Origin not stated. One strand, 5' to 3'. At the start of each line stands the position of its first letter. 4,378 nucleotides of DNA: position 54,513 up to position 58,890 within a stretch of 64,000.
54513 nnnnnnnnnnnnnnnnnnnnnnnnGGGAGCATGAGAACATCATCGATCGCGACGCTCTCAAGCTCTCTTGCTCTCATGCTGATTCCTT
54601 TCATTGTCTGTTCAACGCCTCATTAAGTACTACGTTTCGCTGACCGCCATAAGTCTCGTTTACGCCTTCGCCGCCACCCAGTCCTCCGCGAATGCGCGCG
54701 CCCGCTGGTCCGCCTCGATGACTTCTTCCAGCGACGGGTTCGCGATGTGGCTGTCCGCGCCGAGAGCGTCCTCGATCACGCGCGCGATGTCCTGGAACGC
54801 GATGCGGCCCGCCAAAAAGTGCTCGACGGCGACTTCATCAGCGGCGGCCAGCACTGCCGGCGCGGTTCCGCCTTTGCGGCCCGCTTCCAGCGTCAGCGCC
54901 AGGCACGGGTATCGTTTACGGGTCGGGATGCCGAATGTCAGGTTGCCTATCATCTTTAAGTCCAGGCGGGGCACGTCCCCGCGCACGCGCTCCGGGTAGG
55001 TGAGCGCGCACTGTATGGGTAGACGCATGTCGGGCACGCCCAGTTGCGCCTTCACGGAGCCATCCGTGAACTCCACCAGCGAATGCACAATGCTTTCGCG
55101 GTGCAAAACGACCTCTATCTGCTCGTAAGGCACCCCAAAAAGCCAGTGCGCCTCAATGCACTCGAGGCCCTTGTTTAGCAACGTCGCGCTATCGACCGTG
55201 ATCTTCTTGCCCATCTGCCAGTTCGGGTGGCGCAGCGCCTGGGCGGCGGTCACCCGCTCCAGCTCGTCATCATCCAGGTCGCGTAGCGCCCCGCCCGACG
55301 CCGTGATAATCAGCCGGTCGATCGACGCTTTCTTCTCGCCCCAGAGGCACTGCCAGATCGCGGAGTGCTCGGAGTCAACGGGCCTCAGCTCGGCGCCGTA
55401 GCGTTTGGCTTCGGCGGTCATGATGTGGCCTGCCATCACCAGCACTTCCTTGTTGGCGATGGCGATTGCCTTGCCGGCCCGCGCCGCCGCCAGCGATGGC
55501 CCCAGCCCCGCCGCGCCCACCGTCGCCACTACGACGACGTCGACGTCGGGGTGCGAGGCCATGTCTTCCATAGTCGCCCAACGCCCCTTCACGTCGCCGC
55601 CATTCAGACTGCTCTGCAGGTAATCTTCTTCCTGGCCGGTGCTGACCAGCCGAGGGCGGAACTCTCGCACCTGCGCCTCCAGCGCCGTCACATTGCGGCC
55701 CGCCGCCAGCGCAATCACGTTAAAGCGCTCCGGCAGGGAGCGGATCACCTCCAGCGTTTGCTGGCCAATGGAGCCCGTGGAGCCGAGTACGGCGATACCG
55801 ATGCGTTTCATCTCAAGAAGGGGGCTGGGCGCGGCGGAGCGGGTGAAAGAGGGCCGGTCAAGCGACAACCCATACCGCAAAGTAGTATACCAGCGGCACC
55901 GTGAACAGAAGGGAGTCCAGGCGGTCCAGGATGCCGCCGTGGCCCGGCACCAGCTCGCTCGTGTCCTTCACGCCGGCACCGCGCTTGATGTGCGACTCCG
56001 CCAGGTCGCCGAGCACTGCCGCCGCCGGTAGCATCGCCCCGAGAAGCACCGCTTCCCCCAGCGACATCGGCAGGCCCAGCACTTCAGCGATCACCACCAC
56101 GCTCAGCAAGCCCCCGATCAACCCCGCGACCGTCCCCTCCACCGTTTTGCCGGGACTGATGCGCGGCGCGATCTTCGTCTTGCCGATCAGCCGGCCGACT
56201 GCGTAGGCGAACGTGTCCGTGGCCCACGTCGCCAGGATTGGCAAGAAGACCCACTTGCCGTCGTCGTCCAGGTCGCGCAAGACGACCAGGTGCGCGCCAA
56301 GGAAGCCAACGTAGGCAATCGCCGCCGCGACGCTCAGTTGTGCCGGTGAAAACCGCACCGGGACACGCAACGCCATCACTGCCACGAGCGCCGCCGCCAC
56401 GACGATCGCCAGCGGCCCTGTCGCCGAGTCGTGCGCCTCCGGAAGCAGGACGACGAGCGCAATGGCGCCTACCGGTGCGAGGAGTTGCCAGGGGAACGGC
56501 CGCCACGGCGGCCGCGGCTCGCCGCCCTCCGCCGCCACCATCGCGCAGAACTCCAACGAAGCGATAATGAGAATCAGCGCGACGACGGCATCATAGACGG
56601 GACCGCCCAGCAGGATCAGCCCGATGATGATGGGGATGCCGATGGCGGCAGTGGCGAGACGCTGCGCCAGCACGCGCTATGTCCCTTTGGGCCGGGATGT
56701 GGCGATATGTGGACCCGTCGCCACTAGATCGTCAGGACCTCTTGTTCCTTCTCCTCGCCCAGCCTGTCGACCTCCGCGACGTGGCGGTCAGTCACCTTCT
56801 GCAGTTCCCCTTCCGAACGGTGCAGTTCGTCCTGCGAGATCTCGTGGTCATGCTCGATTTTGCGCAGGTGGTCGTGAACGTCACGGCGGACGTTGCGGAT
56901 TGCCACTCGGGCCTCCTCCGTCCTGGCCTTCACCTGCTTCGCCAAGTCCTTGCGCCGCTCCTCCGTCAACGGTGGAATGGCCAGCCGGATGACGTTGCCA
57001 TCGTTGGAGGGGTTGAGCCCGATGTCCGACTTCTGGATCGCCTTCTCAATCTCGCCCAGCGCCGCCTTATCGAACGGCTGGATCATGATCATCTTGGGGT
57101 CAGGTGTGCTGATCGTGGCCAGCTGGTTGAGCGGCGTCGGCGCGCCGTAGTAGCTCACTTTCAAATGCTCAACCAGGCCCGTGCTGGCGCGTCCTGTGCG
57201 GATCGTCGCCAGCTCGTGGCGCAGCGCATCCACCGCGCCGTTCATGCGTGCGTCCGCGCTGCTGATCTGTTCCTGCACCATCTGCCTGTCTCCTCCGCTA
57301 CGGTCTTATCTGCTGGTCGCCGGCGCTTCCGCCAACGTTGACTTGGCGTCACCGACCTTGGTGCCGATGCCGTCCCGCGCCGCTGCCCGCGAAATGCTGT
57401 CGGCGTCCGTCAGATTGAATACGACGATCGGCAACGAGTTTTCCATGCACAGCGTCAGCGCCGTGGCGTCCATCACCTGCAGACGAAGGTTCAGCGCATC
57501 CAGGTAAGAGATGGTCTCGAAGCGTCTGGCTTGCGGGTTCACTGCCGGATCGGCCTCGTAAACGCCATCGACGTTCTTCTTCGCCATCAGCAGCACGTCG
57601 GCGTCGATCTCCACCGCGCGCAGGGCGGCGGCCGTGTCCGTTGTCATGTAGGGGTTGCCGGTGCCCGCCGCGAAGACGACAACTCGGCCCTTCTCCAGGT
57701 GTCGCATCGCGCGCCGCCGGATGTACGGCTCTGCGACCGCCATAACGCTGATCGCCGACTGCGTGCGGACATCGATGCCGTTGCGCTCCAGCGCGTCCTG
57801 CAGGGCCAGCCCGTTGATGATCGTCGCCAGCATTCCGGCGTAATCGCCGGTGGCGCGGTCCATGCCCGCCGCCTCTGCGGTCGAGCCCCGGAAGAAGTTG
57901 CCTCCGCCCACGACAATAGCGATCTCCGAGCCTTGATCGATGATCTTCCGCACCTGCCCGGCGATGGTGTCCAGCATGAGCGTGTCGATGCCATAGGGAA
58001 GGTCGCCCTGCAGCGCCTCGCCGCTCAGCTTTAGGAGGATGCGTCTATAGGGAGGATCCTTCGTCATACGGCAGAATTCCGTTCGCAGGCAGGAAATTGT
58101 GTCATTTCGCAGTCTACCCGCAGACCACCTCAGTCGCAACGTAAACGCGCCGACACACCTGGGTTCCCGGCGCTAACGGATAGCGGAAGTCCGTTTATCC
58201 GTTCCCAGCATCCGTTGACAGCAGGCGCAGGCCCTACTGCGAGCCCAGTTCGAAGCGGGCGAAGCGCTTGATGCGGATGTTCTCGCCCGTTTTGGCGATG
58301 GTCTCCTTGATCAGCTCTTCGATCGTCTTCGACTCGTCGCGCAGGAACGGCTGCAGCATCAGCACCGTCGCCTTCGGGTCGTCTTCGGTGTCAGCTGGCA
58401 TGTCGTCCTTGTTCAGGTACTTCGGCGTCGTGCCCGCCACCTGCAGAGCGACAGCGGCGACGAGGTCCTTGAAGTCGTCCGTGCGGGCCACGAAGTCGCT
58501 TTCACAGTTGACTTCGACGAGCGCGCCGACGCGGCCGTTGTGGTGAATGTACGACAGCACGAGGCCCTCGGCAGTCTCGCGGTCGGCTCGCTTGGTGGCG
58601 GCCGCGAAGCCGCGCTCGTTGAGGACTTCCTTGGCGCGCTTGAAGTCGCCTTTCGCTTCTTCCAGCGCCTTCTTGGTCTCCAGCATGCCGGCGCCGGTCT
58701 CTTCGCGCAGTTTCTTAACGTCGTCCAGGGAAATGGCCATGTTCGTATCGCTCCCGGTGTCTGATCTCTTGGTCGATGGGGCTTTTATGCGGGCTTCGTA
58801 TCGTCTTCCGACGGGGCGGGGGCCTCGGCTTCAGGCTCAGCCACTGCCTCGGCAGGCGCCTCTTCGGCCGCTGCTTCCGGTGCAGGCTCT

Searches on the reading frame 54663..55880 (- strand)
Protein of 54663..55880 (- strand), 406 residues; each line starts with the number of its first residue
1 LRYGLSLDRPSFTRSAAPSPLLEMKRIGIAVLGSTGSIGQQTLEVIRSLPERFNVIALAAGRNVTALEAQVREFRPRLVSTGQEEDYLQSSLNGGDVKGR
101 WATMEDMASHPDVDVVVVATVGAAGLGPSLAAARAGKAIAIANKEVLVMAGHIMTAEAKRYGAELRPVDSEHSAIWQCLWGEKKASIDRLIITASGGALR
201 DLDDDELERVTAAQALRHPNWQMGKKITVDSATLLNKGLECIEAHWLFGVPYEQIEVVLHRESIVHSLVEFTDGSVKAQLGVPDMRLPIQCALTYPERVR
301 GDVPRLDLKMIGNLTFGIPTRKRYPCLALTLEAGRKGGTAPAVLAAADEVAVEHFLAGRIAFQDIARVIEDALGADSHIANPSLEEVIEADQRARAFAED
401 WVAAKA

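Call 69: search_protein_families(library=pfam, proteins=[window:54663-55880:-], max_evalue=0.001)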
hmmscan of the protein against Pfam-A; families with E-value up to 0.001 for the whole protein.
window:54663-55880:- (406 aa): 3 families
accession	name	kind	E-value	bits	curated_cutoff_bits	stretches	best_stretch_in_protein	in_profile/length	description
PF13288.12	DXPR_C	-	6.3e-40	136.5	27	1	280-396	1-114/115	DXP reductoisomerase C-terminal domain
PF08436.17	DXP_redisom_C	-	9.4e-39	131.9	26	1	166-248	2-84/84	1-deoxy-D-xylulose 5-phosphate reductoisomerase C-terminal domain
PF02670.22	DXP_reductoisom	-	2.9e-37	128.7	21.7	1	29-151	1-129/129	1-deoxy-D-xylulose 5-phosphate reductoisomerase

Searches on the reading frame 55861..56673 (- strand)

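Call 69: search_protein_families(library=pfam, proteins=[window:55861-56673:-], max_evalue=0.001)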
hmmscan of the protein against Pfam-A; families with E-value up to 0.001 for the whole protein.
window:55861-56673:- (271 aa): 2 families
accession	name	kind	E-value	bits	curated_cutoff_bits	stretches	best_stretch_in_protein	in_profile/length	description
PF01148.25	CTP_transf_1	-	6.4e-58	197.1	24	1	4-266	2-261/264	Cytidylyltransferase family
PF01864.22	CarS-like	-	1e-05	26.1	22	1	172-267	44-141/175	CDP-archaeol synthase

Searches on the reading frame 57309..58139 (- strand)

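Call 69: search_protein_families(library=pfam, proteins=[window:57309-58139:-], max_evalue=0.001)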
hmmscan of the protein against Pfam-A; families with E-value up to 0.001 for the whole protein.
window:57309-58139:- (277 aa): 1 family
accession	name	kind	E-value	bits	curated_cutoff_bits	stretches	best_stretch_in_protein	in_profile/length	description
PF00696.33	AA_kinase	-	8.9e-31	107.8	24.9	1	33-242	2-234/234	Amino acid kinase family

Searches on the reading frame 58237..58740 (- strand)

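Call 69: search_protein_families(library=pfam, proteins=[window:58237-58740:-], max_evalue=0.001)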
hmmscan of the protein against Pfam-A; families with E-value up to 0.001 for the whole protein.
window:58237-58740:- (168 aa): 1 family
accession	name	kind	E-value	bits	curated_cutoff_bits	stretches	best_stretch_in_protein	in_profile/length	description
PF00889.24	EF_TS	-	1.5e-21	77.4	27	2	72-165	1-77/204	Elongation factor TS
